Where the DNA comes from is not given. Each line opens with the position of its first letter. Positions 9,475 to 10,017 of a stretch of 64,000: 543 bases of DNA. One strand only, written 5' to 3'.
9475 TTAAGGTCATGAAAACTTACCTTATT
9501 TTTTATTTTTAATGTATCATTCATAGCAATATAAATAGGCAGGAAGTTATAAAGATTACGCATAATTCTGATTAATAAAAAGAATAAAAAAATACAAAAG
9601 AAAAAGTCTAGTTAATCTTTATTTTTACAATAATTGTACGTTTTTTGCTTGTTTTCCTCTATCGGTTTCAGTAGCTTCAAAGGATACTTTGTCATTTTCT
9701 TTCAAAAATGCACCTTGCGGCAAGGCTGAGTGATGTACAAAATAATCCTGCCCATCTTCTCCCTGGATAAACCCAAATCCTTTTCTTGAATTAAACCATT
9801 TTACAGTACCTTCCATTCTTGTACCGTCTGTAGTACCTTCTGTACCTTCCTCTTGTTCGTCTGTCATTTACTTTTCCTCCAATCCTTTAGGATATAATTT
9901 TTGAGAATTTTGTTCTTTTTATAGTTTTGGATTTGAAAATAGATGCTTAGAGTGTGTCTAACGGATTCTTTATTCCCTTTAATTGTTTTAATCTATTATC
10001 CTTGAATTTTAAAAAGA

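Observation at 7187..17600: Probable integrated mobile element carrying two recombinases, a homing-type nuclease and a foreign-looking cold-shock gene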

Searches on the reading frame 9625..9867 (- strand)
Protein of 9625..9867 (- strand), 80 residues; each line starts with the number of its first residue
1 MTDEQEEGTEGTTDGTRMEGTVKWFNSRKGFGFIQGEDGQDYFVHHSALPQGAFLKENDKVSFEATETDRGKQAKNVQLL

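Call 5: search_protein_families(library=pfam, proteins=[window:9625-9867:-], max_evalue=0.01)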
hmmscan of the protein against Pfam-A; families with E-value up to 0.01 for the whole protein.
window:9625-9867:- (80 aa): 3 families
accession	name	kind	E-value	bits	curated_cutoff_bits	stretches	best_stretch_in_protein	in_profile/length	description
PF00313.28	CSD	-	4.2e-21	75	27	1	18-79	1-65/66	'Cold-shock' DNA-binding domain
PF08206.17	OB_RNB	-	0.00052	20.1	24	1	27-72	6-49/58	Ribonuclease B OB domain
PF22707.2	S1CSD-TOTE-2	-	0.0077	16.7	27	1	18-62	3-39/60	S1/CSD-like domain 2 of the TOTE conflict systems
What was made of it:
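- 9625..9867 (-): Cold-shock-domain protein. It is a native gene and probably starts at Met18, near position 9816. Pfam CSD 75 bits (call 5).
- Checked: CSD protein at 9625-9867 (call 5).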

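Call 88: search_protein_representatives(protein=window:9625-9867:-)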
Query: 80 residues. Proteins with E-value up to 0.001 (for the whole library): 23267; up to 1e-10: 1712; up to 1e-30: 15. The best 150 are listed.
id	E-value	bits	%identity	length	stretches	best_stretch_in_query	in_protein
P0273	8.2e-57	204.3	42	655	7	14-73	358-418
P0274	4.1e-49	179.8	49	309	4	14-80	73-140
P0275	5.3e-47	173.1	49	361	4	12-79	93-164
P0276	2.5e-43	161.4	44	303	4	12-79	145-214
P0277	5.0e-43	160.5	47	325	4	13-80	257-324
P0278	5.6e-43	160.3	46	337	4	18-80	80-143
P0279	3.1e-41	154.8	44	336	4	19-78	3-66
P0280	1.3e-40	152.9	41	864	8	8-67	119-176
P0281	1.1e-38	146.7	44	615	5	15-77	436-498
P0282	2.4e-35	136.1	39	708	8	14-78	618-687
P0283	1.6e-34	133.5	41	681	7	10-56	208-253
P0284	8.7e-32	124.8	49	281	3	19-77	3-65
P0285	2.3e-31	123.4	42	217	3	16-79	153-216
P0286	2.5e-31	123.3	40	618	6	4-56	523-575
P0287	9.2e-31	121.5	40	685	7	21-72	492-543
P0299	4.8e-26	106.5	76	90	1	17-79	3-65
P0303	2.0e-25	104.6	76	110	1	18-80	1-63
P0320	2.5e-23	97.9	64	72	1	14-79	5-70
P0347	1.8e-21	92.0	75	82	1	18-80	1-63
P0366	1.7e-20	88.9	65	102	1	18-79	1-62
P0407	5.5e-19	84.1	66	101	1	18-79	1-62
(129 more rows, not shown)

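Call 89: list_cluster_members(proteins=[P0299, P0303, P0347, P0366, P0407, P0320, window:9625-9867:-])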
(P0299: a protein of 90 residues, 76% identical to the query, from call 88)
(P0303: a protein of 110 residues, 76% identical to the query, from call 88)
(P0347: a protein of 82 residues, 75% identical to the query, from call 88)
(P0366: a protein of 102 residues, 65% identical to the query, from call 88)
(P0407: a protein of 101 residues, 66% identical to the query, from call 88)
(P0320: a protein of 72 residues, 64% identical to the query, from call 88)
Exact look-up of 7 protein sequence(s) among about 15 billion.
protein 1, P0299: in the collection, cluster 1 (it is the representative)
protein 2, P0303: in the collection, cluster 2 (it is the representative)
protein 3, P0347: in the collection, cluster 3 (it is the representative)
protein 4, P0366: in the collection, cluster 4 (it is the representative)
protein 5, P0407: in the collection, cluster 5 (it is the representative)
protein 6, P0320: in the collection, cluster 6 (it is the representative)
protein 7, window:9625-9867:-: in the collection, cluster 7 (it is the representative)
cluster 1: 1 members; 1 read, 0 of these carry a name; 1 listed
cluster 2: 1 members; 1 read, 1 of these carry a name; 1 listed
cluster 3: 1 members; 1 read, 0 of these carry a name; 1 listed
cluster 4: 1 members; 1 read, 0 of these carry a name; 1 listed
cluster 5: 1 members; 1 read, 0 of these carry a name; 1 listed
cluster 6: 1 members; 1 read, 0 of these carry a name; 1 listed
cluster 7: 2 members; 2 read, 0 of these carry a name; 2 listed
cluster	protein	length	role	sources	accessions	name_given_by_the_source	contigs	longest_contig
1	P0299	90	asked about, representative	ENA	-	-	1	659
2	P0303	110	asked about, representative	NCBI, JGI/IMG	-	CspA family cold shock protein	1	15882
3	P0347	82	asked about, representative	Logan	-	-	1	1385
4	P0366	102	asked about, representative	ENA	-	-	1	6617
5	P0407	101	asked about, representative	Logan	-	-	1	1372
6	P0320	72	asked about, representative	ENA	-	-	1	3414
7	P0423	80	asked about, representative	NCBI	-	-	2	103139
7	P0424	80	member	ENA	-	-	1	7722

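Call 90: find_encoding_contigs(protein=P0303, flank=6000, max_places=2)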
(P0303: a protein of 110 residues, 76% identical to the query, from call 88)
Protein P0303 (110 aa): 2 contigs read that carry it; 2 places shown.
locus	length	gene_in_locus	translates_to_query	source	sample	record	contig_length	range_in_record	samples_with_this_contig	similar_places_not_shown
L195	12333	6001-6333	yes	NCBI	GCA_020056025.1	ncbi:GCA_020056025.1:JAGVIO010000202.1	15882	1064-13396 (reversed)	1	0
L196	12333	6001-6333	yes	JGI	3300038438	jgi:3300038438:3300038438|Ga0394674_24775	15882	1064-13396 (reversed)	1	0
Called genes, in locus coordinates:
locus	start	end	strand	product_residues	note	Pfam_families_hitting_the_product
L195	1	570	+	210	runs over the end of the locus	PF01558:POR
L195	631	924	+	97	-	PF25160:LdpA_Fe-S-bd (faint), PF12797:Fer4_2 (faint), PF13237:Fer4_10, PF00037:Fer4 (weak), PF14697:Fer4_21, PF12838:Fer4_7, PF13187:Fer4_9 (weak), PF00037:Fer4 (weak), +2 more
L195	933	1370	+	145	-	PF07543:PGA2 (weak)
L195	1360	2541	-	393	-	-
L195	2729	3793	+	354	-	PF01855:POR_N, PF02780:Transketolase_C (faint), PF17147:PFOR_II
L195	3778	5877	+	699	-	PF02775:TPP_enzyme_C, PF14890:Intein_splicing, PF14528:LAGLIDADG_3 (faint)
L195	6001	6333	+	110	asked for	PF00313:CSD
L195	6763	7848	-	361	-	PF01145:Band_7 (weak)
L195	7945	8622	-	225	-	PF00696:AA_kinase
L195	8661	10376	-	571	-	PF02355:SecD_SecF_C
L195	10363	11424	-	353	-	PF02355:SecD_SecF_C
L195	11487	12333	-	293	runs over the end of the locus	PF04014:MazE_antitoxin (weak)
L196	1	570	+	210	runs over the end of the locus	PF01558:POR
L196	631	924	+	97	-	PF25160:LdpA_Fe-S-bd (faint), PF12797:Fer4_2 (faint), PF13237:Fer4_10, PF00037:Fer4 (weak), PF14697:Fer4_21, PF12838:Fer4_7, PF13187:Fer4_9 (weak), PF00037:Fer4 (weak), +2 more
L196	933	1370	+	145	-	PF07543:PGA2 (weak)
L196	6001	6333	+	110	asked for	PF00313:CSD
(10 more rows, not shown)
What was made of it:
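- Tried and rejected: Gene context had to serve instead (call 90).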

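Call 99: find_encoding_contigs(protein=P0424, flank=8000, max_places=3)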
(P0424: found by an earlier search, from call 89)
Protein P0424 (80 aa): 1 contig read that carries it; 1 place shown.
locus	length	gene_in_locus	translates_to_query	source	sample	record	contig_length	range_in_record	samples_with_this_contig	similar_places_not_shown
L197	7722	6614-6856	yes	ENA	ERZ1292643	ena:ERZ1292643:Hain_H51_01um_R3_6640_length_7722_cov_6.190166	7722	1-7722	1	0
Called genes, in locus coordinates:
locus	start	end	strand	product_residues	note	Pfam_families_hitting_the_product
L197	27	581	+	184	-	-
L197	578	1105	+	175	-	-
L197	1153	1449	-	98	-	-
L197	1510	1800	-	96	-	-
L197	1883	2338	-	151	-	-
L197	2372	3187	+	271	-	-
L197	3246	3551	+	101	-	-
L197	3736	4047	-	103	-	-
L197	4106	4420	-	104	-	-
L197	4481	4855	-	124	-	-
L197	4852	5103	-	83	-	-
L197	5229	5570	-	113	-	-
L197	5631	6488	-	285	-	-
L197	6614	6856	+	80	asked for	PF00313:CSD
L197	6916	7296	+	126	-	-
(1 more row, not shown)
